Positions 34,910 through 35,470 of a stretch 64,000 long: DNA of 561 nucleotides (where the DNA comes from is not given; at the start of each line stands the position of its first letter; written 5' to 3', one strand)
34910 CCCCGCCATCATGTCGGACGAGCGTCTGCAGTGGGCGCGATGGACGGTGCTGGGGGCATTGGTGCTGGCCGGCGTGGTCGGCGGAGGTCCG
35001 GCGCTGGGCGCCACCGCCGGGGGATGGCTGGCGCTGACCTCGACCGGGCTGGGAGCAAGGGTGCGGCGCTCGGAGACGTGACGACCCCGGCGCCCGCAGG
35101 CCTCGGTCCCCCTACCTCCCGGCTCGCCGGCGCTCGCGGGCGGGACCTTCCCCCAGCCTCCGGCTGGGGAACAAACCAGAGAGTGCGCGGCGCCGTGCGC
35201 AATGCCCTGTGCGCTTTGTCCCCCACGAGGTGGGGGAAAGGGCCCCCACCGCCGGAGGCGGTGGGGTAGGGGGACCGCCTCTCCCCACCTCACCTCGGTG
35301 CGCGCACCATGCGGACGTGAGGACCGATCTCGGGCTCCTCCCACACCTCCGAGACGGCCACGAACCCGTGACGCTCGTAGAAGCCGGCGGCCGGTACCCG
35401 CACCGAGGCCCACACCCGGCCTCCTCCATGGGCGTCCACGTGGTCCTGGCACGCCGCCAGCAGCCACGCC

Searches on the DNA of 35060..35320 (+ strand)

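Call 41: search_rna_families(source=window, start=35060, end=35320, threshold=evalue, max_evalue=10)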
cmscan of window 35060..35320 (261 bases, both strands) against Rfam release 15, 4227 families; matches with E-value up to 10: 13.
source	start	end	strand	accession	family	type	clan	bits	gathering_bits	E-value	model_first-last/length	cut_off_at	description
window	35206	35299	-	RF02786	snoTBR2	Gene; snRNA; snoRNA; CD-box;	-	23.9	62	0.015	1-109/109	no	Small nucleolar RNA TBR2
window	35204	35265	+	RF02945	Corio-PBP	Gene; sRNA;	-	20.5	63.5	0.12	1-74/74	no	Corio-PBP RNA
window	35260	35289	+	RF03610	mir-H7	Gene; miRNA;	CL00141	17.4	94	1.5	1-69/69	no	mir-H7 microRNA precursor family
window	35221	35296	-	RF01918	mir-1249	Gene; miRNA;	-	16.5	83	0.61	1-75/75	no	mir-1249 microRNA precursor family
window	35164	35226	-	RF03449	mir-6827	Gene; miRNA;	-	16.5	80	1.1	1-55/55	no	mir-6827 microRNA precursor family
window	35222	35299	+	RF02239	asX6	Gene; sRNA;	-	16.4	50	1.5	1-93/93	no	Xanthomonas sRNA asX6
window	35260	35294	+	RF03946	mir-3132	Gene; miRNA;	-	15.7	84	4.2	1-75/75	no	mir-3132 microRNA precursor family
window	35260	35290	+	RF03493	mir-1281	Gene; miRNA;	-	15.5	70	5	1-54/54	no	mir-1281 microRNA precursor family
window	35260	35294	+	RF00942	mir-1224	Gene; miRNA;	-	15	105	5.4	12-75/86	no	mir-1224 microRNA precursor family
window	35181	35295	+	RF02354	BjrC80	Gene; sRNA;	-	14.5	80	1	1-162/162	no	Bradyrhizobiaceae sRNA BjrC80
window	35221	35306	+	RF02794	Pab19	Gene; snRNA; snoRNA; HACA-box;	-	14.2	55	7.1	1-102/102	no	Pab19 RNA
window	35254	35299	-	RF04279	mir-H20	Gene; miRNA;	CL00141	14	99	5.4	1-82/82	no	mir-H20 microRNA precursor family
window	35227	35291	-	RF02357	RNaseP-T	Gene; ribozyme;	CL00002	9.2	60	8.3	1-208/208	no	RNaseP truncated form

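Call 42: search_dna_similar(query=window:35095-35286:+, collection=plasmids, mode=distant, max_evalue=0.01)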
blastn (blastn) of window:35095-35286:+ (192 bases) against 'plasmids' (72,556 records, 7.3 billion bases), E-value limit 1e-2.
No match.
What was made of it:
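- Tried and rejected: Plasmid BLAST of the complete element: no match (call 42).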

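Call 88: search_rna_families(source=window, start=35195, end=35285, threshold=evalue, max_evalue=1, show_alignments=2)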
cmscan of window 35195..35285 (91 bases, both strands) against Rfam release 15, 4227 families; matches with E-value up to 1: 5.
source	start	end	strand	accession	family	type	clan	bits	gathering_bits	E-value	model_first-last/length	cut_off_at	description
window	35204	35265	+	RF02945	Corio-PBP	Gene; sRNA;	-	20.5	63.5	0.043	1-74/74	no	Corio-PBP RNA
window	35218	35261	-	RF04221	HCV_SL669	Cis-reg;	-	19.2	80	0.063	1-80/80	no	SL669 non-coding RNA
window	35213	35243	+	RF02260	MAT2A_A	Cis-reg;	-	16.5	40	0.15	1-65/65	no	MAT2A 3'UTR stem loop A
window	35242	35285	+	RF02605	scr5239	Gene; sRNA;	-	14.3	64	0.93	1-48/158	3'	Streptomyces sRNA scr5239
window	35243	35268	+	RF02757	Erse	Gene; sRNA;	-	9.4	138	0.53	151-176/252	no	Erse small RNA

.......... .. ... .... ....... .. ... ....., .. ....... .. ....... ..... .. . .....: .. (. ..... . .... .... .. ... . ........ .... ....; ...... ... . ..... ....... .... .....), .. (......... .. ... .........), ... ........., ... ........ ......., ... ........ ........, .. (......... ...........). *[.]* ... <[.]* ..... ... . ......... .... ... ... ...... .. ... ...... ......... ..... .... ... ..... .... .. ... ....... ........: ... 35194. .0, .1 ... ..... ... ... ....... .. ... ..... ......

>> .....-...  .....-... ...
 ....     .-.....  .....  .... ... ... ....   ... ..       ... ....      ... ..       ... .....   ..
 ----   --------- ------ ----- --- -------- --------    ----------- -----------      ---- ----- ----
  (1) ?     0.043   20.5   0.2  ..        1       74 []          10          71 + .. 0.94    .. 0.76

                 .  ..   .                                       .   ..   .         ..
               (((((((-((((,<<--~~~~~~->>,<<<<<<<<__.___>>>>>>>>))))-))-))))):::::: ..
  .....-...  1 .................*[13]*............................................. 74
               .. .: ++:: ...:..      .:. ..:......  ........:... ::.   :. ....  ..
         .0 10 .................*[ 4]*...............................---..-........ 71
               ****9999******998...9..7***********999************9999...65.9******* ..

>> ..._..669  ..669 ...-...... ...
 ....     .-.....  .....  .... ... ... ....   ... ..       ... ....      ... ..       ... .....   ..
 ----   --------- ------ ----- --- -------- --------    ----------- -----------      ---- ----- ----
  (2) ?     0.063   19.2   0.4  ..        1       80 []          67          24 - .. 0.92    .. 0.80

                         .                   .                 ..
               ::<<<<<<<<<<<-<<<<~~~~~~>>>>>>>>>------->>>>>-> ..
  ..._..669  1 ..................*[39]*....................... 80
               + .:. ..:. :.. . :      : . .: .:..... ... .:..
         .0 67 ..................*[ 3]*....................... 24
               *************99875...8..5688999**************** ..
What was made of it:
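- Tried and rejected: The Corio-PBP lead was rejected after inspecting the alignment (call 88).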
